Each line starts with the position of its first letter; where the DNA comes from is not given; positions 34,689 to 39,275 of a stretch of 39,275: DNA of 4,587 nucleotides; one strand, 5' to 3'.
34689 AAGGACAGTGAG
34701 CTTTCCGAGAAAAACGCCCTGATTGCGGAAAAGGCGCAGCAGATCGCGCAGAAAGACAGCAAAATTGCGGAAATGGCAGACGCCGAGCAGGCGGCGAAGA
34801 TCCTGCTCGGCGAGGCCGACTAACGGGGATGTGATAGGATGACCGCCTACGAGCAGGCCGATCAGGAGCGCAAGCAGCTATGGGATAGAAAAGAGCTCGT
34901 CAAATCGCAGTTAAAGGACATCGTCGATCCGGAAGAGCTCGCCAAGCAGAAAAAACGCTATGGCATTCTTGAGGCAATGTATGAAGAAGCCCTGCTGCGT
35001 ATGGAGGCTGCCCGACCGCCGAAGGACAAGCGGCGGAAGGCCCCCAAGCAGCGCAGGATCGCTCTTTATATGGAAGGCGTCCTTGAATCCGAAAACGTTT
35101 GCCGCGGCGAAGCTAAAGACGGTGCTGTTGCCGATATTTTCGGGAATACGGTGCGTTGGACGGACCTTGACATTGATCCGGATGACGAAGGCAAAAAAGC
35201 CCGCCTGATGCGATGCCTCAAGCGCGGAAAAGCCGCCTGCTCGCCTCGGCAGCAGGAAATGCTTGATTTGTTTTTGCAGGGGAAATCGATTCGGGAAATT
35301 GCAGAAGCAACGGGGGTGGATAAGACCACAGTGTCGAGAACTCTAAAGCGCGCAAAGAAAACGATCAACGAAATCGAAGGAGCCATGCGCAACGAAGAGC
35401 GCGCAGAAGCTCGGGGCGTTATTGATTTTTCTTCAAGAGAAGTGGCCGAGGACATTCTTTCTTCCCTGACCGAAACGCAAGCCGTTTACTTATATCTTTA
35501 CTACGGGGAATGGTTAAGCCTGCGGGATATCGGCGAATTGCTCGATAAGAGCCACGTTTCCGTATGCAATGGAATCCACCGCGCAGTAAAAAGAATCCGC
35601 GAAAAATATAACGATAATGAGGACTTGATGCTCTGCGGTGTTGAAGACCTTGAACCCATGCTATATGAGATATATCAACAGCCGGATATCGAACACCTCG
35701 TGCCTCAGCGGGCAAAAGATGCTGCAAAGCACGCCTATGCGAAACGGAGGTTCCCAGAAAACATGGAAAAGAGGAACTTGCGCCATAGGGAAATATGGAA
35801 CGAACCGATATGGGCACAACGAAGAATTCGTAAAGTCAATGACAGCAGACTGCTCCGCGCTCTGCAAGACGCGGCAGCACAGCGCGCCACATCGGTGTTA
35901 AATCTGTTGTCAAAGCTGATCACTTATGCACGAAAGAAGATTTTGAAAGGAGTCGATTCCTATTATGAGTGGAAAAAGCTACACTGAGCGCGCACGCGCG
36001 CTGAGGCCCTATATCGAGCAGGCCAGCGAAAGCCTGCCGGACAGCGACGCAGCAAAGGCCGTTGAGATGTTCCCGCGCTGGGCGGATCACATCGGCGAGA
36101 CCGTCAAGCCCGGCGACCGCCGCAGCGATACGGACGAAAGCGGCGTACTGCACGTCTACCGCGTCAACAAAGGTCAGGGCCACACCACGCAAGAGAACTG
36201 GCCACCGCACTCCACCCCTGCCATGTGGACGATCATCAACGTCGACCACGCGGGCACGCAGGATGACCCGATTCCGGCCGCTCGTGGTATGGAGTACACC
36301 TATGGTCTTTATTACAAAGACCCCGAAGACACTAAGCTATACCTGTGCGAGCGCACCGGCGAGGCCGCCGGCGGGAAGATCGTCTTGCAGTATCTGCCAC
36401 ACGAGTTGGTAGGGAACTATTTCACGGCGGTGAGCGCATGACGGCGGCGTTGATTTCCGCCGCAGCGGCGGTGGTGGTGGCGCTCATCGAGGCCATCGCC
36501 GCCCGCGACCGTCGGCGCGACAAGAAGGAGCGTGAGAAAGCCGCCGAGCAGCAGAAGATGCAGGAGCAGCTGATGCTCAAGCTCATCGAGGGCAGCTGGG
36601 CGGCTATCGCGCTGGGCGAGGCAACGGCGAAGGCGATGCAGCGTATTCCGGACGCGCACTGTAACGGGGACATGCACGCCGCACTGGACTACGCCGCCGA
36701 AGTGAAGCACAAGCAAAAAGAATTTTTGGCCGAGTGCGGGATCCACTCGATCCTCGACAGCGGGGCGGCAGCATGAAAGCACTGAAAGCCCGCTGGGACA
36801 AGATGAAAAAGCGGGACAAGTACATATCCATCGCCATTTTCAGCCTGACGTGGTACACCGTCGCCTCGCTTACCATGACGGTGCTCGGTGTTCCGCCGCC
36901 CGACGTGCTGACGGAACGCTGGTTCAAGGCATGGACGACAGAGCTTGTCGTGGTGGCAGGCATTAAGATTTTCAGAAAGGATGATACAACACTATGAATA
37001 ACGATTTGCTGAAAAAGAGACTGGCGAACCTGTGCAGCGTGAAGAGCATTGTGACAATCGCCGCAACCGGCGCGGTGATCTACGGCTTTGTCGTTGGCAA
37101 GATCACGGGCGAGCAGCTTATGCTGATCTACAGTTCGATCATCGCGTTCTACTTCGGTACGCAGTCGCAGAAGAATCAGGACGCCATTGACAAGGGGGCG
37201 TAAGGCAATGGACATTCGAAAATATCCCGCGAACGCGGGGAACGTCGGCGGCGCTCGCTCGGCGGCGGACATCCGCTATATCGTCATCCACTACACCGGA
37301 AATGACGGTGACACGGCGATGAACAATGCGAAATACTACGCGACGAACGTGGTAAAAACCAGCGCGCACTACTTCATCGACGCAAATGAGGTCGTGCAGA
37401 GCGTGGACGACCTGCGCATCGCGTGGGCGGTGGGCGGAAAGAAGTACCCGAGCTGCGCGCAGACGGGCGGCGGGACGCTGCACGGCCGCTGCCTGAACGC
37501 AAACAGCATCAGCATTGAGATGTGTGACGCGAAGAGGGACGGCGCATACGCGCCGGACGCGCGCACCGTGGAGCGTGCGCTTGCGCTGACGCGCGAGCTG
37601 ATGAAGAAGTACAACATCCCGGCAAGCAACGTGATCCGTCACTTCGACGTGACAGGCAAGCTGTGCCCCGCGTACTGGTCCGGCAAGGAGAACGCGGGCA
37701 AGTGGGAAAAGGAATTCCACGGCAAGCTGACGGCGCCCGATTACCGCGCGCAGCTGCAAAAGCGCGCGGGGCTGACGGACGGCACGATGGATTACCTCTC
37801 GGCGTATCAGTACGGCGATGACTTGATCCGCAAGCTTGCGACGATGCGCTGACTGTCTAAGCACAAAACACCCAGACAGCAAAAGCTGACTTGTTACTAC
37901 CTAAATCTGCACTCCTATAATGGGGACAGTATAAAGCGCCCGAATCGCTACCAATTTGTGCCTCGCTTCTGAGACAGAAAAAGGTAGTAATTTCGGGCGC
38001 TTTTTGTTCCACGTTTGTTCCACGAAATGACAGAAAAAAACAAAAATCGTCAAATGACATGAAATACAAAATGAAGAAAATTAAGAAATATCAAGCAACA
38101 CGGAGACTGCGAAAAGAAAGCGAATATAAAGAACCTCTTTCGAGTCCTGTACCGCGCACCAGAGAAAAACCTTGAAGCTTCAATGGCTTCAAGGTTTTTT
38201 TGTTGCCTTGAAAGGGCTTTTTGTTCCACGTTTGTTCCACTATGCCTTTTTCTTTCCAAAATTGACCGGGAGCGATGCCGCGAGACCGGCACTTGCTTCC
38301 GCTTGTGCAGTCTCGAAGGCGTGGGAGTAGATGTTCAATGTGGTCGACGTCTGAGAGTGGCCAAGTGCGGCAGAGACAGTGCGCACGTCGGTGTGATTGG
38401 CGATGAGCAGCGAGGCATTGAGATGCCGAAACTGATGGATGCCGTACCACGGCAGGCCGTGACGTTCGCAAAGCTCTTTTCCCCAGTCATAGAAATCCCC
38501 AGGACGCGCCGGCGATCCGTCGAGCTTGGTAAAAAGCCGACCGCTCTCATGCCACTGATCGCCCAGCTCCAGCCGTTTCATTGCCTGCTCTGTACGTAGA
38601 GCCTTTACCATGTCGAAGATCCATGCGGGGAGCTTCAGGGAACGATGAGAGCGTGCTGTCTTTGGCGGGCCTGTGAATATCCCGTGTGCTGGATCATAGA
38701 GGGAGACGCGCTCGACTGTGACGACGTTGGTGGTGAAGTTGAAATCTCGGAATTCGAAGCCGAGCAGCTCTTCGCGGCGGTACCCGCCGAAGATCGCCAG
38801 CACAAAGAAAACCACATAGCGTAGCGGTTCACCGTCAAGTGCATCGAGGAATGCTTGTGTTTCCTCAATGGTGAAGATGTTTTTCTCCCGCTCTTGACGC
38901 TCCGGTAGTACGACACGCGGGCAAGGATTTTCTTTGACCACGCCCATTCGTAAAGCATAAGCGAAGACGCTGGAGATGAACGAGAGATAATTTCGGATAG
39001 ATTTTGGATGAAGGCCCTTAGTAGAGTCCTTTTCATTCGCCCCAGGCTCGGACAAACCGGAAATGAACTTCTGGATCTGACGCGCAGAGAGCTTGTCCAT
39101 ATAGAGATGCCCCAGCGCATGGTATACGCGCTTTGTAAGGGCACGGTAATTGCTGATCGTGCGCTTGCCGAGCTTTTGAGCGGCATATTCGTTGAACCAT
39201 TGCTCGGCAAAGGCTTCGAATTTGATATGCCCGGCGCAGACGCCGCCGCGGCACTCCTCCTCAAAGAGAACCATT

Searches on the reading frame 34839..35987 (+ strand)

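Call 54: search_protein_families(library=pfam, max_evalue=0.001, proteins=[window:34839-35987:+])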
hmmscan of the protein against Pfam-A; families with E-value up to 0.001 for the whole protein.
window:34839-35987:+ (382 aa): 13 families
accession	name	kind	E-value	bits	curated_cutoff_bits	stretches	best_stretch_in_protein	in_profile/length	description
PF08281.18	Sigma70_r4_2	-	4e-15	55.6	25.7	1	135-175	12-53/54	Sigma-70, region 4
PF04545.22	Sigma70_r4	-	1e-10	41.4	24.1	1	207-255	2-50/50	Sigma-70, region 4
PF04297.20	UPF0122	-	1.6e-10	41.5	22.7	1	210-259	18-66/101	Putative helix-turn-helix protein, YlxM / p13 like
PF13936.12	HTH_38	-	3.7e-09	36.6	27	1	142-171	14-43/44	Helix-turn-helix domain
PF13384.12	HTH_23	-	2.8e-08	33.8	24.6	1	139-172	8-41/50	Homeodomain-like domain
PF12802.13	MarR_2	-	4.7e-06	27.1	27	1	149-174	21-46/61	MarR family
PF14493.12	HTH_40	-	0.00017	22.3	27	1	139-196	3-62/89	Helix-turn-helix domain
PF13551.12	HTH_29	-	0.00021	21.8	28.1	1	141-173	4-37/64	Winged helix-turn helix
PF00196.25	GerE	-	0.00026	21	23.5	1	135-171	4-40/57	Bacterial regulatory proteins, luxR family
PF08299.17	Bac_DnaA_C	-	0.00047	20.6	31.5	0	128-170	23-67/69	Bacterial dnaA protein helix-turn-helix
PF00356.27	LacI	-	0.00048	20.3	27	0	150-174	1-25/46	Bacterial regulatory proteins, lacI family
PF08279.18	HTH_11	-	0.00066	19.9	25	0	137-181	1-48/55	HTH domain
PF13518.12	HTH_28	-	0.00076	20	25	0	139-171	3-35/52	Helix-turn-helix domain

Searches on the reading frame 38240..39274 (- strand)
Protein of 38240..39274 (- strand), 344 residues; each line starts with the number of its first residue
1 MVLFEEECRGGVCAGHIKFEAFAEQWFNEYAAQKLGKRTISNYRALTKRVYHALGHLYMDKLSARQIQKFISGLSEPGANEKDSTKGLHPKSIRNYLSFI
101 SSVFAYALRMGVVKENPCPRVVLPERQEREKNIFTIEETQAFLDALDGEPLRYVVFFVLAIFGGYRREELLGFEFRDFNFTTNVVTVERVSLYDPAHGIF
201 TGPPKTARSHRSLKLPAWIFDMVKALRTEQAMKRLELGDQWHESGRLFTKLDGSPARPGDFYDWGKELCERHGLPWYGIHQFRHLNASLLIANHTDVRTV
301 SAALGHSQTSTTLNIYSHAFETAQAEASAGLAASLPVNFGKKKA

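Call 54: search_protein_families(library=pfam, max_evalue=0.001, proteins=[window:38240-39274:-])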
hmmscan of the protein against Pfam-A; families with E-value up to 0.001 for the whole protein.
window:38240-39274:- (344 aa): 5 families
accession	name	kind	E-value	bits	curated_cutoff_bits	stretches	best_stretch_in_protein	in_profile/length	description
PF00589.27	Phage_integrase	-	5.9e-14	52.7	27.1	1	135-320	4-169/172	Phage integrase family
PF13102.12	Phage_int_SAM_5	-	5.5e-08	33.5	22.3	1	26-119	5-94/98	Phage integrase SAM-like domain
PF14659.12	Phage_int_SAM_3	-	5.7e-08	33.3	22.6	1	19-74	2-57/58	Phage integrase, N-terminal SAM-like domain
PF22022.2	Phage_int_M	-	1.1e-05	26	27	1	19-120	1-92/96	Phage integrase central domain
PF02899.23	Phage_int_SAM_1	-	0.00053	20.6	22.3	1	24-109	2-81/83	Phage integrase, N-terminal SAM-like domain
